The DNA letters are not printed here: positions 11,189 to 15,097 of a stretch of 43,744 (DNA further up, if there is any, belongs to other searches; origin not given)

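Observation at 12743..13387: Apparently intact histidine-phosphatase (PGAM/SixA-type) domain inserted inside the catalytic core of isoleucyl-tRNA synthetase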

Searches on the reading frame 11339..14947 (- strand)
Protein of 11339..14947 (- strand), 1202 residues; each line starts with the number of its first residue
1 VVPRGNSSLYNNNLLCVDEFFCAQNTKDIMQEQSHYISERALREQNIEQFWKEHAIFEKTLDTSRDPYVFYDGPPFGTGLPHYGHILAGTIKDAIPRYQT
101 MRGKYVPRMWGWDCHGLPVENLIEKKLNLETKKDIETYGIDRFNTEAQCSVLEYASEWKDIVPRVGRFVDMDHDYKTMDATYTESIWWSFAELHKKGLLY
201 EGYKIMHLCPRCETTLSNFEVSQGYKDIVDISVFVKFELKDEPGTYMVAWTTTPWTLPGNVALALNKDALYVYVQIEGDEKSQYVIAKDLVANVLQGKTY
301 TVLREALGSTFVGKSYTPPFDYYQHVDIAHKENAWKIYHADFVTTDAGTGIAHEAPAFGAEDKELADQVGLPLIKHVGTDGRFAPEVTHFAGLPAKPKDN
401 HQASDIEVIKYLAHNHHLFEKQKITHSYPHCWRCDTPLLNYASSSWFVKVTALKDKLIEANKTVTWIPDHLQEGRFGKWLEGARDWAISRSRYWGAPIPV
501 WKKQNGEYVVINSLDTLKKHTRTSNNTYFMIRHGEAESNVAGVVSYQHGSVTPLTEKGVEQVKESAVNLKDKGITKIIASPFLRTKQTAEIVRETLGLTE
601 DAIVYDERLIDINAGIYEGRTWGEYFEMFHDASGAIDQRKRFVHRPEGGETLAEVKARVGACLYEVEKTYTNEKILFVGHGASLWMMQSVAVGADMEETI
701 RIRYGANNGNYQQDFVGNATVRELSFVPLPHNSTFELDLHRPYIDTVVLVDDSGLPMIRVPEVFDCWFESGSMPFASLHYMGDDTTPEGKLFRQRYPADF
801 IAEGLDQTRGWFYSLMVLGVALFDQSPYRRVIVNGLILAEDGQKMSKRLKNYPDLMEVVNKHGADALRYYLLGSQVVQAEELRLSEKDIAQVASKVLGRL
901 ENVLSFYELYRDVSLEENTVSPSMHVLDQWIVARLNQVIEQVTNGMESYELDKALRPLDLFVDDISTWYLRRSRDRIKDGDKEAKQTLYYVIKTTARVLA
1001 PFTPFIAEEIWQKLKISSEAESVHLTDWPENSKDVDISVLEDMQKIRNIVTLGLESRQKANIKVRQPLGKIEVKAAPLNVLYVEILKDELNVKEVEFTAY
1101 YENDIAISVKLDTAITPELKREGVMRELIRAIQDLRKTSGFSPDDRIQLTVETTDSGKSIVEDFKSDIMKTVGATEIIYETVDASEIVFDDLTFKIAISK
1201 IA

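Call 3: search_protein_families(library=pfam, proteins=[window:11339-14947:-], max_evalue=0.01)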
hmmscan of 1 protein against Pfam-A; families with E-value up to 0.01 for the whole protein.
window:11339-14947:- (1202 aa): 6 families
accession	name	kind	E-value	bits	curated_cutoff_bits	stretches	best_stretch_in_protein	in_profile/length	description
PF00133.28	tRNA-synt_1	-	6.2e-130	434.1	22.7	2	48-523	3-269/414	tRNA synthetases class I (I, L, M and V)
PF08264.19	Anticodon_1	-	1.6e-36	125.9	25.1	1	928-1068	1-144/148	Anticodon-binding domain of tRNA ligase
PF00300.27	His_Phos_1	-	4.4e-35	121.5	21.7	1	529-704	2-171/194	Histidine phosphatase superfamily (branch 1)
PF19302.4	DUF5915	-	2.2e-23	83.2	27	1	1103-1200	96-194/195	Domain of unknown function (DUF5915)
PF09334.17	tRNA-synt_1g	-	3e-15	56.3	20.1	2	827-902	311-385/391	tRNA synthetases class I (M)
PF01406.26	tRNA-synt_1e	-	1.2e-05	25.3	27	1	820-892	230-299/301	tRNA synthetases class I (C) catalytic domain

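Call 4: search_protein_families(library=ncbifam, proteins=[window:11339-14947:-], max_evalue=0.01)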
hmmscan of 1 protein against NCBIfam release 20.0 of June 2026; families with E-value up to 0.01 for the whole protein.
window:11339-14947:- (1202 aa): 28 families (the best 25 are shown)
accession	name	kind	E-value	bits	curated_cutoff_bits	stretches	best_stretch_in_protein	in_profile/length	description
TIGR00392.1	ileS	equivalog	1.4e-257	857.2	621.4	2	43-526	11-504/861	isoleucine--tRNA ligase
NF000258.1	MupB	exception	1.6e-225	751.3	1900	3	39-505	4-460/1033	mupirocin-resistant isoleucine--tRNA ligase MupB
NF000257.1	MupA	exception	1.9e-217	724.5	1900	3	45-508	10-461/1024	mupirocin-resistant isoleucine--tRNA ligase MupA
TIGR00422.1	valS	equivalog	1.5e-128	430.1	612.1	3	761-1103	448-792/863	valine--tRNA ligase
NF009687.0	PRK13208.1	equivalog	1.1e-116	390.9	738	3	759-1098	454-789/801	valine--tRNA ligase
NF004349.1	PRK05729.1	equivalog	1.2e-107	361.2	704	3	759-1070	436-738/860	valine--tRNA ligase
NF040702.1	ileS_w_GNAT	exception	7.3e-88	295.4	1999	3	281-517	445-670/1100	isoleucine--tRNA ligase, N-acetyltransferase domain-containing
NF011492.0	PRK14900.1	equivalog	1.7e-76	258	1783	3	758-1077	451-773/1044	valine--tRNA ligase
NF008957.0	PRK12300.1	subfamily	1.9e-62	211.5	677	2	44-358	10-317/946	leucine--tRNA ligase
NF000540.1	alt_ValS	exception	1.3e-61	208.6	900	3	761-1090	496-817/827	valine--tRNA ligase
TIGR00395.1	leuS_arch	equivalog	4.9e-59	200.2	648.5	2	792-1067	568-824/938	leucine--tRNA ligase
TIGR00396.1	leuS_bact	equivalog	1.4e-38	132.6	548.4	3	44-226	7-174/843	leucine--tRNA ligase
NF005567.0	PRK07238.1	equivalog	1.1e-23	84.2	326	1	518-703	170-349/378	bifunctional RNase H/acid phosphatase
TIGR00398.1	metG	equivalog_domain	2.1e-23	82.9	336.35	3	829-1023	313-510/530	methionine--tRNA ligase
TIGR03162.1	ribazole_cobC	equivalog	3e-22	78.9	162.9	1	530-704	3-168/176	alpha-ribazole phosphatase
TIGR00249.1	sixA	equivalog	2e-08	34.2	74.5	1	529-599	4-69/154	phosphohistidine phosphatase SixA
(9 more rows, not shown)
